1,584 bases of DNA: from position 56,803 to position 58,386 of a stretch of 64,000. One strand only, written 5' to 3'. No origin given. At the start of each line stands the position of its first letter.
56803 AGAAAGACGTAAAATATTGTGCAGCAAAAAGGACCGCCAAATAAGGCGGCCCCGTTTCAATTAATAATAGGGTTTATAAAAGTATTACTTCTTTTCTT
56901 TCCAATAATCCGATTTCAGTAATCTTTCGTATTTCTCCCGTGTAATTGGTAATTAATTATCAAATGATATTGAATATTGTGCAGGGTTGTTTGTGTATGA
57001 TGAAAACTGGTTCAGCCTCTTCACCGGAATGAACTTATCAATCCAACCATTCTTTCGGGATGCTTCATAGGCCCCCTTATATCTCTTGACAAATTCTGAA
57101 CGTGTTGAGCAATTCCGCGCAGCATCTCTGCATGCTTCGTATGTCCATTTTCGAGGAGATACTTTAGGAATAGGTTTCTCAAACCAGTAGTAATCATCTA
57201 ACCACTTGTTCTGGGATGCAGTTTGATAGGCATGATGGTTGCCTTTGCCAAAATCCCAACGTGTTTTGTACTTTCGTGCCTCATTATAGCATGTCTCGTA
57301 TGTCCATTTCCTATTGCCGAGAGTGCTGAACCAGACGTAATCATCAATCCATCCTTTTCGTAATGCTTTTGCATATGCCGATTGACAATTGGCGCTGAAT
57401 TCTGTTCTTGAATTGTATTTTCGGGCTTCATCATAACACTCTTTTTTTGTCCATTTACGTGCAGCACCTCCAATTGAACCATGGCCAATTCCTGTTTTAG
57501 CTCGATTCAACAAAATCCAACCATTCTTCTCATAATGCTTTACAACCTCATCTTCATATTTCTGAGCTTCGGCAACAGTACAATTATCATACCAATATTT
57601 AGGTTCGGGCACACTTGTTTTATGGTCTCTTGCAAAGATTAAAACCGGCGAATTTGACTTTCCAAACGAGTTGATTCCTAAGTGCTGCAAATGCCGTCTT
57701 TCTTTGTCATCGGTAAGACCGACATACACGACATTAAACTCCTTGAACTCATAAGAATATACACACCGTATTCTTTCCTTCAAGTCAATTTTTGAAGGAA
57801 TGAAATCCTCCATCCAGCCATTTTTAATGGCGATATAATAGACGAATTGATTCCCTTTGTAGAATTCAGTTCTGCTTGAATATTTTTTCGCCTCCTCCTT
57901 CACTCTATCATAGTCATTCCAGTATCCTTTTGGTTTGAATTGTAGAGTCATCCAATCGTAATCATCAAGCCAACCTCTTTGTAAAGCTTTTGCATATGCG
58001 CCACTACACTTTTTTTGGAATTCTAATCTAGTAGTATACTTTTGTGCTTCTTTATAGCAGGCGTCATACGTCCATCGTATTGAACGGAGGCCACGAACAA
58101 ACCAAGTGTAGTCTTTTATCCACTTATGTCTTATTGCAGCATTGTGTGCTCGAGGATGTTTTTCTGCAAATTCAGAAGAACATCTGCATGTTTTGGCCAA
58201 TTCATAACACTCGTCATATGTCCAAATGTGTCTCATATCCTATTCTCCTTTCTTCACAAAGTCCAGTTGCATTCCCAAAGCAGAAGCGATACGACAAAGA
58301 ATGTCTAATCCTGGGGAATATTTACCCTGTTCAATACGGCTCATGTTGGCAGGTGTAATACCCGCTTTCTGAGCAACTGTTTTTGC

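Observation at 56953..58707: XRE regulator translationally coupled to a GIY-YIG nuclease built from six ~43-aa repeats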

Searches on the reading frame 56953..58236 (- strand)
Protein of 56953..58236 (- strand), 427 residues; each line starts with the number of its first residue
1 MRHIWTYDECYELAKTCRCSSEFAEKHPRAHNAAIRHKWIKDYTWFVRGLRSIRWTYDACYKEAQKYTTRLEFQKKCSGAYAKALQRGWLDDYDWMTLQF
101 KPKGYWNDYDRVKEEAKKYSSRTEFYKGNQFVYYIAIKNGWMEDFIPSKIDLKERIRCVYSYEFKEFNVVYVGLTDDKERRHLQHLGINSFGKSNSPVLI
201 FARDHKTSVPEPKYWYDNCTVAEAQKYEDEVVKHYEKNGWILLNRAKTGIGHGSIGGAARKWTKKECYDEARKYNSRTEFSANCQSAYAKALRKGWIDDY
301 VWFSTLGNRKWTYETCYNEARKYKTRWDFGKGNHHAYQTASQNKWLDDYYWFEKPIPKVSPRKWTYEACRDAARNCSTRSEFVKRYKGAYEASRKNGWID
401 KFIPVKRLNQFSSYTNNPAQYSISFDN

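Call 3: search_protein_families(library=pfam, proteins=[window:56953-58236:-], max_evalue=0.1)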
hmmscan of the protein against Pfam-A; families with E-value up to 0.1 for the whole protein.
window:56953-58236:- (427 aa): 3 families
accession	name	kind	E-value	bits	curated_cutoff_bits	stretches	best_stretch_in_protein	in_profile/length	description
PF21927.1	McpB_HAMP_2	-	0.011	16.2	27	0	395-409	19-33/49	Methyl-accepting chemotaxis protein McpB, second HAMP domain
PF01541.30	GIY-YIG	-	0.037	14.8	22.6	0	158-237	3-74/78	GIY-YIG catalytic domain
PF24409.1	wHTH-PRTase_assc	-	0.04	14.4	27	0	75-97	26-48/83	wHTH-PRTase associated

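Call 4: search_protein_families(library=ncbifam, proteins=[window:56953-58236:-], max_evalue=0.1)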
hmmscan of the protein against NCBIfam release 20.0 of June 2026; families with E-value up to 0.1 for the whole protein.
window:56953-58236:- (427 aa): 0 families

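Call 6: search_protein_families(library=phrogs, proteins=[window:56953-58236:-], max_evalue=0.01)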
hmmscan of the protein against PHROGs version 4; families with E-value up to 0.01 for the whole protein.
window:56953-58236:- (427 aa): 1 family
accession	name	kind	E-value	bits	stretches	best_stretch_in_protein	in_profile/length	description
phrog_20046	-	unknown function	1.4e-39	137.3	2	101-401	1-288/302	-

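Call 7: search_protein_families(library=padloc, proteins=[window:56953-58236:-], max_evalue=0.01)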
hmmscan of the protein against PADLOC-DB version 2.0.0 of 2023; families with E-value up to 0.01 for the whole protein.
window:56953-58236:- (427 aa): 0 families

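Call 8: search_solved_structures(query=window:56953-58236:-, max_evalue=10, show_alignments=3)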
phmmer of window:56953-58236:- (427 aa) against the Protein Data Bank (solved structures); distinct sequences matched with E-value up to 10: 1.
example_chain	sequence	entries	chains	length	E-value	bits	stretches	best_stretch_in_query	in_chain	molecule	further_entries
4dn7_A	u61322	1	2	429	0.84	11.6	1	30-80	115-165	ABC transporter, ATP-binding protein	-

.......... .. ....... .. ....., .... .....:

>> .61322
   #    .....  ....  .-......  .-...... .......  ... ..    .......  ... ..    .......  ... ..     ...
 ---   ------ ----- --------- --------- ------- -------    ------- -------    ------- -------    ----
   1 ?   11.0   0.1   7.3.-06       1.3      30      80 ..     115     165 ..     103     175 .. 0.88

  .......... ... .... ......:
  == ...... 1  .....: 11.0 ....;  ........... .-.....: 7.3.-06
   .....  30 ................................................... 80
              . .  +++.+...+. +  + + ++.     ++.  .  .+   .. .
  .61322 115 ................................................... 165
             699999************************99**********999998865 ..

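Call 9: find_homologous_proteins(query=window:56953-58236:-, max_evalue=0.001)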
Query window:56953-58236:- (427 aa): 998 proteins with E <= 0.001 among 2090 candidates; the best 120 are listed.
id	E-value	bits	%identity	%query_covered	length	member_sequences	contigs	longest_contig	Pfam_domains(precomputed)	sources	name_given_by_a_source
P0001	0.0e+0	1015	100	100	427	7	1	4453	-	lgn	-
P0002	6.6e-250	848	82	100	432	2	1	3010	-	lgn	-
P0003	6.6e-250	848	82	100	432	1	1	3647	-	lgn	-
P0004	5.1e-221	752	71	100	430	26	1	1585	-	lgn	-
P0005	8.1e-216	735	71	100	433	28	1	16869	-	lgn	-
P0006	1.2e-211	722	70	100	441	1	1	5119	-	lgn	-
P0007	1.5e-208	711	68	100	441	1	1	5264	PF26058.1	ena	-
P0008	1.8e-199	681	67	100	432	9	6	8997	-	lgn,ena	-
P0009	5.6e-182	624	38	93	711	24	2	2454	PF01541.31,PF26058.1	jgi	-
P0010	1.3e-180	619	64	96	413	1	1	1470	-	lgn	-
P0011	8.9e-171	587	54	100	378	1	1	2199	-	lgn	-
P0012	7.2e-169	581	41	93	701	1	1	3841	PF26058.1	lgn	-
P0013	5.0e-168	578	38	94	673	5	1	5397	-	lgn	-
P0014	3.0e-162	559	39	93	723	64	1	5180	PF05265.21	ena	-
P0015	8.5e-151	521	35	93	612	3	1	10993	PF26058.1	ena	-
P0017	8.4e-149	514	56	96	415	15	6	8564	-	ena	-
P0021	1.7e-146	507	40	93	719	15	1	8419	PF26058.1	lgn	-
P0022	1.4e-145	504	37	93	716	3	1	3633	PF26058.1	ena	-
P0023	3.7e-145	502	39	93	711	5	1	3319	PF01541.31,PF26058.1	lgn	-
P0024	2.6e-144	500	36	93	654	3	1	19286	PF26058.1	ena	-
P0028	1.2e-141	491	38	94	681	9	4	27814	PF26058.1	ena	-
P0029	3.3e-141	489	36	97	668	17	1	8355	PF26058.1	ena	-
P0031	9.2e-140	485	54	94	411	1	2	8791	-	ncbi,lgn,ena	-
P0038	3.4e-134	466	41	95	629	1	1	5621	PF26058.1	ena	-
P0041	4.0e-133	463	37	81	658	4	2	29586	PF26058.1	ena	-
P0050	1.3e-130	454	35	93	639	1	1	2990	PF01541.31,PF26058.1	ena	-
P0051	4.7e-130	453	41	82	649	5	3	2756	PF01541.31,PF26058.1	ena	-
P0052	7.3e-130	452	40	94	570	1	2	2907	PF26058.1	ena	-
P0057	4.2e-128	446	40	96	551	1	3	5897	PF26058.1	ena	-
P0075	1.4e-125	438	37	94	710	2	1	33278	PF26058.1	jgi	-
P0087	1.0e-123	432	41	93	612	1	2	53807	PF26058.1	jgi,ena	-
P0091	3.7e-122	427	39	94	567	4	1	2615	PF01541.31,PF26058.1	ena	-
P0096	1.6e-121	425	42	93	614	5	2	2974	PF26058.1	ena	-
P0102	3.3e-120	420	37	98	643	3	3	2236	PF01541.31,PF26058.1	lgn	-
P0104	1.5e-119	418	38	94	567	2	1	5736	PF01541.31,PF26058.1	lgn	-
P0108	1.1e-117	412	39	93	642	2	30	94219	PF05265.21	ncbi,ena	-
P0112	4.3e-117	410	35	93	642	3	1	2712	PF26058.1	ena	-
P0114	5.8e-117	409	36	95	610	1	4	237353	PF26058.1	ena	-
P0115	7.6e-117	409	39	94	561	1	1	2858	PF26058.1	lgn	-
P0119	1.7e-115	405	39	93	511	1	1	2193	PF01541.31,PF26058.1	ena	-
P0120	2.2e-115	404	40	93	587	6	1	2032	PF01541.31,PF26058.1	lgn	-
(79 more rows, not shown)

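Call 10: search_protein_families(library=pfam, proteins=[P0009, P0014, P0007, P0108, P0031], max_evalue=1)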
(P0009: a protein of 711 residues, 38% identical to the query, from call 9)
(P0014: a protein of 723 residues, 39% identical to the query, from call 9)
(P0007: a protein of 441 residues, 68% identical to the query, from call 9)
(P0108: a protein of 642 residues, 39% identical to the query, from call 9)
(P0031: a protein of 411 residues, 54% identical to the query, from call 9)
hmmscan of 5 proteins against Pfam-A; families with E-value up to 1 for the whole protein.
P0009 (711 aa): 1 family
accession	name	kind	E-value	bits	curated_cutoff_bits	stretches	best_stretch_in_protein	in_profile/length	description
PF01541.30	GIY-YIG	-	9.3e-07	29.5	22.6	1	362-448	2-78/78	GIY-YIG catalytic domain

P0014 (723 aa): 0 families

P0007 (441 aa): 1 family
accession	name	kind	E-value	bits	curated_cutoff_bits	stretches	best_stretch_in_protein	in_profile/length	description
PF21927.1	McpB_HAMP_2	-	0.037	14.5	27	0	408-419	19-30/49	Methyl-accepting chemotaxis protein McpB, second HAMP domain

P0108 (642 aa): 3 families
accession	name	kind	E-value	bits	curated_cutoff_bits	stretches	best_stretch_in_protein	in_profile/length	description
PF21277.2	T6SS_VgrG3-like_C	-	0.0067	16.9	27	1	192-230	24-47/183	Type VI secretion system spike protein VgrG3-like, C-terminal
PF05265.19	DUF723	-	0.026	14.9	20.9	1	32-62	28-60/60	Protein of unknown function (DUF723)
PF09845.14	OapC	-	0.13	13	23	1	56-89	20-53/133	Origin-associated protein OapC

P0031 (411 aa): 1 family
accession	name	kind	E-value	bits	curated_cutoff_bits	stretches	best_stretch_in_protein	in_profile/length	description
PF16895.10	DUF5085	-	0.024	15.5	30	0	16-62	80-126/141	Domain of unknown function (DUF5085)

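Call 13: find_encoding_contigs(protein=P0005, flank=6000, max_places=6)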
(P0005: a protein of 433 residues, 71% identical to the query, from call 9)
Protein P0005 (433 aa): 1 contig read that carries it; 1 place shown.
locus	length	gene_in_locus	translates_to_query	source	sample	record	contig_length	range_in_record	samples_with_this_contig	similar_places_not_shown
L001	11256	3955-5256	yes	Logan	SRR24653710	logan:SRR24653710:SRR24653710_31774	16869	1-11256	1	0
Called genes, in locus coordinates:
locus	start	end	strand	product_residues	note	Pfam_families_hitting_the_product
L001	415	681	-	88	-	-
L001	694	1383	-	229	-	-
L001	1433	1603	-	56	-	-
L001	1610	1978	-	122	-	PF00392:GntR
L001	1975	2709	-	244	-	-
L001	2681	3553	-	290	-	PF00005:ABC_tran, PF13304:AAA_21 (weak)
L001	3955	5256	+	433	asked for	-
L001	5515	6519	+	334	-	PF19841:GldN (weak)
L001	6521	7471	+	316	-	PF19841:GldN (weak)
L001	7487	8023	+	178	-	PF00588:SpoU_methylase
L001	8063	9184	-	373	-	PF14520:HHH_5 (weak), PF02481:DNA_processg_A, PF17782:WHD_DprA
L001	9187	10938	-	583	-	PF01120:Alpha_L_fucos, PF07691:PA14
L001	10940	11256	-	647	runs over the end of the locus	-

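Call 14: find_encoding_contigs(protein=P0008, flank=6000, max_places=6)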
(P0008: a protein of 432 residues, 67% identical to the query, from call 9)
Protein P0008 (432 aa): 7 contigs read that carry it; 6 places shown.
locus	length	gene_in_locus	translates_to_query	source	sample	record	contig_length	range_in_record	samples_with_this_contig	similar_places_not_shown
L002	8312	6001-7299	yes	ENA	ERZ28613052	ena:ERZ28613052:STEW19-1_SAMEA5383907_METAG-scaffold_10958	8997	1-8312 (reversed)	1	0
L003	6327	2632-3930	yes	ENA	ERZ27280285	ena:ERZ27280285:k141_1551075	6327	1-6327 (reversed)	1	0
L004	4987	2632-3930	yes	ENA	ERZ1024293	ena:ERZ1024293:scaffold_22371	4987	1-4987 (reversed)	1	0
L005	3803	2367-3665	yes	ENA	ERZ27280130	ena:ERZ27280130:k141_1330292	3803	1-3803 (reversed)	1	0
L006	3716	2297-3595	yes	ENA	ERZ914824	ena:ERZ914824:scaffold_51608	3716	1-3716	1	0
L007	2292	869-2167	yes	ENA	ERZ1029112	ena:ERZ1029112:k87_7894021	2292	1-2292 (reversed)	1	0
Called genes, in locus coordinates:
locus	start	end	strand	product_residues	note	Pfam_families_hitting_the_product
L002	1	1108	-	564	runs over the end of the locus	PF00749:tRNA-synt_1c, PF03950:tRNA-synt_1c_C, PF20974:tRNA-synt_1c_C2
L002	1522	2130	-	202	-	PF13505:OMP_b-brl, PF13568:OMP_b-brl_2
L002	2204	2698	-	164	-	-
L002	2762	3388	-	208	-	PF13568:OMP_b-brl_2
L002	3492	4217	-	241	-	PF03168:LEA_2 (faint)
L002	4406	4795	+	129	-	PF01219:DAGK_prokar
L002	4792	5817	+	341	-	-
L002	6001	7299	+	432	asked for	-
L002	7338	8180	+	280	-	-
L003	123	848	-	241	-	PF03168:LEA_2 (faint)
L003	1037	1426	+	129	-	PF01219:DAGK_prokar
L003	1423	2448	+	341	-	-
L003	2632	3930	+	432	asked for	-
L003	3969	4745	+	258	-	-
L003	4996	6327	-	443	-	?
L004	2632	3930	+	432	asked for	-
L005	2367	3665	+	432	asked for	-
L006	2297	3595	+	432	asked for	-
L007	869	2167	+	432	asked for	-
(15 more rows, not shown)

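Call 15: find_encoding_contigs(protein=P0001, flank=6000, max_places=6)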
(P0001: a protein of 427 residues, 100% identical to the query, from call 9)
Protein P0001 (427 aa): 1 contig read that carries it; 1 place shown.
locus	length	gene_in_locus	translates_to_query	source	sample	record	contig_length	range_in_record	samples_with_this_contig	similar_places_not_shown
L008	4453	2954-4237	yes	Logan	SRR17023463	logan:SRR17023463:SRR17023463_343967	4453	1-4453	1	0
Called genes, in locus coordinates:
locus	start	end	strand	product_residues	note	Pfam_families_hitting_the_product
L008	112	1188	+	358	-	PF13395:HNH_4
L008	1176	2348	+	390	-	PF13489:Methyltransf_23, PF08241:Methyltransf_11 (faint), PF08242:Methyltransf_12 (faint), PF13649:Methyltransf_25 (faint), PF02744:GalP_UDP_tr_C (faint), PF01230:HIT, PF11969:DcpS_C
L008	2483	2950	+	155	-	PF13744:HTH_37 (faint), PF13560:HTH_31, PF01381:HTH_3, PF12844:HTH_19 (weak), PF13443:HTH_26 (weak)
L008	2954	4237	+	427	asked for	-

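Call 16: find_encoding_contigs(protein=P0003, flank=6000, max_places=6)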
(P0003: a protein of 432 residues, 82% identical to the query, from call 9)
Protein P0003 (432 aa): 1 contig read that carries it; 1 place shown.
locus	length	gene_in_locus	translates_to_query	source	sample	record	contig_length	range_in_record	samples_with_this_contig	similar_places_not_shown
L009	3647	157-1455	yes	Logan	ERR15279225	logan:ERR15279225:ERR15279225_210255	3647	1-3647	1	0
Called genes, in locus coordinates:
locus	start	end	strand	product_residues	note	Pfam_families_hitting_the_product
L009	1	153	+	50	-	?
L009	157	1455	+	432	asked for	-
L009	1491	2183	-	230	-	-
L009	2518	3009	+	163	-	-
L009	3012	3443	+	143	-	-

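Call 17: find_encoding_contigs(protein=P0017, flank=6000, max_places=6)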
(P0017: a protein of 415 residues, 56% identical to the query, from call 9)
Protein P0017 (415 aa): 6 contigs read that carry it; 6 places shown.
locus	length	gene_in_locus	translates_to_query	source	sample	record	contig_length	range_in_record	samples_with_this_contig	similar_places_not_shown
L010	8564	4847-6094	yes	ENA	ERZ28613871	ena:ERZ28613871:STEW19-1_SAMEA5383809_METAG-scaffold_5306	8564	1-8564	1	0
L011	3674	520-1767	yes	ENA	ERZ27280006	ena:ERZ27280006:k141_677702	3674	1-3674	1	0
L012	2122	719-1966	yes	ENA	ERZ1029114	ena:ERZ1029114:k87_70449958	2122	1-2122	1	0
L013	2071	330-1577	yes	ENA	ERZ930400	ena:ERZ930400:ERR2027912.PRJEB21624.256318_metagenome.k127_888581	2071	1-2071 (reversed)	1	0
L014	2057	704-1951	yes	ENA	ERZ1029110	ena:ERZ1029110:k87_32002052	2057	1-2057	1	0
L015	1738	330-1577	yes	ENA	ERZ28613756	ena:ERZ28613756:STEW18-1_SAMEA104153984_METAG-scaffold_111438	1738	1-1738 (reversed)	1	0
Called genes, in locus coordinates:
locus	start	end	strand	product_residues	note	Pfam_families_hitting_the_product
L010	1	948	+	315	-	?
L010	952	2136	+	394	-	PF13444:Acetyltransf_5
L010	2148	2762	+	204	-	PF03193:RsgA_GTPase (faint), PF01926:MMR_HSR1, PF02421:FeoB_N (weak)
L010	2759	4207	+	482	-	PF02113:Peptidase_S13, PF13354:Beta-lactamase2 (faint)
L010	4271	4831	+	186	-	-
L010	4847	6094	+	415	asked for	-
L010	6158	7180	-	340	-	PF06723:MreB_Mbl, PF00022:Actin (faint), PF00012:HSP70, PF14450:FtsA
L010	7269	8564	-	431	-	?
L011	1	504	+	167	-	?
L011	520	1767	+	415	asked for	-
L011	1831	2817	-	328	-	PF06723:MreB_Mbl, PF00022:Actin (faint), PF00012:HSP70, PF14450:FtsA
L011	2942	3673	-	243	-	?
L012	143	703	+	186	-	-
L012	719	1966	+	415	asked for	-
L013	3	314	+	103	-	?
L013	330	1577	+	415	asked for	-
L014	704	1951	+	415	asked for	-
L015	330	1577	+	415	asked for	-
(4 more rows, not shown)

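Call 26: find_related_loci(query=A1, collection=genome_contigs, flank=8000)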
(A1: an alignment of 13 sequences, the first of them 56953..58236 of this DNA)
Query A1 (427 aa) in genome_contigs; peptide patterns used: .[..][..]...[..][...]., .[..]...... (x = any residue, [..] = any of these).
54 stretches matched a pattern; 5 encode a relative of the query (tblastn E <= 1e-3); 5 distinct loci.
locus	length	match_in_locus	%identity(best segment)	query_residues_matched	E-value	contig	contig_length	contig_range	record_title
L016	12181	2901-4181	96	1-427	0e+0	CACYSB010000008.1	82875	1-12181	MAG: uncultured Bacteroidetes bacterium isolate RUG12227 genome assembly, contig: RUG12227_asm_8, whole genome shotgun s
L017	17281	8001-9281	82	1-427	0e+0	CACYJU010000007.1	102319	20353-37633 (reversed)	MAG: uncultured Bacteroidetes bacterium isolate RUG12008 genome assembly, contig: RUG12008_asm_7, whole genome shotgun s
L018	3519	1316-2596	71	1-427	0e+0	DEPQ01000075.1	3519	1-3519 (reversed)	MAG TPA_asm: Bacteroidales bacterium UBA3388 UBA3388_contig_16117, whole genome shotgun sequence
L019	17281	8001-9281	72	1-427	0e+0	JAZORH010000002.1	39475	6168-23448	MAG: Candidatus Onthomorpha sp. isolate T1900045561_YK20190255.MAGScoT_cleanbin_000001 SGB_7907_k141_1170229, whole geno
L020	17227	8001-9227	56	2-411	3e-151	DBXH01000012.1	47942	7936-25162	MAG TPA_asm: Bacteroidales bacterium UBA1217 UBA1217_contig_49163, whole genome shotgun sequence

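Call 31: search_protein_families(library=pfam, proteins=[L017:1540-5016:+, L017:5031-5876:+, L017:6270-7007:-, L017:9335-10027:-, L017:10332-10946:+, L017:10943-11428:+, L017:11671-12075:+, L017:12111-14408:+], max_evalue=0.001)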
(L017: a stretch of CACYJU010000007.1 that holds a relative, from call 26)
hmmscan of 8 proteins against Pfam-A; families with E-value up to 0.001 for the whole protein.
L017:1540-5016:+ (1158 aa): 2 families
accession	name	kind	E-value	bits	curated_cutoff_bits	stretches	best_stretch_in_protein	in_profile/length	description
PF01553.26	Acyltransferase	-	3.4e-17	62.9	23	1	892-1011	3-131/132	Acyltransferase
PF03176.21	MMPL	-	5.3e-06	26.1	20.5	2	217-450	89-322/333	MMPL family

L017:5031-5876:+ (281 aa): 6 families
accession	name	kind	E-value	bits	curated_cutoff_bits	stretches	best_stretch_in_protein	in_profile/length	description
PF20434.5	BD-FAE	-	3.7e-19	69.5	26.8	1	89-237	44-215/215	BD-FAE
PF07859.19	Abhydrolase_3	-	2.3e-13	50.8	25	1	109-256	45-208/210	alpha/beta hydrolase fold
PF00326.27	Peptidase_S9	-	2.7e-12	47.1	22.6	1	73-263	7-196/213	Prolyl oligopeptidase family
PF01738.24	DLH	-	4.2e-06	27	21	1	71-262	32-194/217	Dienelactone hydrolase family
PF02230.22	Abhydrolase_2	-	0.00026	21.3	23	0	91-152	61-122/217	Phospholipase/Carboxylesterase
PF08840.17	BAAT_C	-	0.00056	20.5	20.9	0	119-161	9-48/210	BAAT / Acyl-CoA thioester hydrolase C terminal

L017:6270-7007:- (245 aa): 0 families

L017:9335-10027:- (230 aa): 0 families

L017:10332-10946:+ (204 aa): 0 families

L017:10943-11428:+ (161 aa): 0 families

L017:11671-12075:+ (134 aa): 0 families

L017:12111-14408:+ (765 aa): 1 family
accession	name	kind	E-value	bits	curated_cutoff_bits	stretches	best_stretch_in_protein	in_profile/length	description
PF13148.11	DUF3987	-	3.1e-13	50.1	27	1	388-566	83-264/364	Protein of unknown function (DUF3987)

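Call 38: predict_structure(alignment_id=A2)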
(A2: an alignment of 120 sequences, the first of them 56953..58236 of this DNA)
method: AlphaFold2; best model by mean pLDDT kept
length: 427 residues; sequences in the alignment: 120
mean_pLDDT: 83.5   pTM: 0.35
mean pLDDT of the five models: 83.5, 83.1, 81.7, 80.7, 79.4
residues with pLDDT >= 90: 182; 70-90: 170; 50-70: 62; < 50: 13
segments of 3 or more residues with pLDDT < 50: 254-259, 306-309
pLDDT, mean of each block of 10 residues (from residue 1): 87 94 92 95 83 79 91 88 88 78 79 91 86 85 74 71 96 88 85 78 95 90 87 94 78 49 83 88 85 86 59 90 93 90 92 72 83 88 90 90 67 65 58
secondary structure, 60 per line:
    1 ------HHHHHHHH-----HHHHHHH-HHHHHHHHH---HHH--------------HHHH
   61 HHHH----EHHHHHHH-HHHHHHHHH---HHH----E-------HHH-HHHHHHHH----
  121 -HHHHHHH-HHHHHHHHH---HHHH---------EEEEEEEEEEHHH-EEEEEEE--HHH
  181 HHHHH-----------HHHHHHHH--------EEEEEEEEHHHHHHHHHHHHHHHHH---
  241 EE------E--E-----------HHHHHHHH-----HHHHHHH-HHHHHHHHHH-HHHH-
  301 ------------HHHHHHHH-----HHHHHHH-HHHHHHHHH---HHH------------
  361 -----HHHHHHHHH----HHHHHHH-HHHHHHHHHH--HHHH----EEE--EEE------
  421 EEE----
elements in order: H7-14 H20-26 H28-36 H57-64 H70-76 H78-86 H109-116 H122-128 H130-138 H142-145 E155-164 E169-175 H178-185 H197-204 E213-220 H221-237 H264-271 H277-283 H285-294 H296-299 H313-320 H326-332 H334-342 H366-374 H379-385 H387-396 H399-402 E407-409 E412-414 E421-423
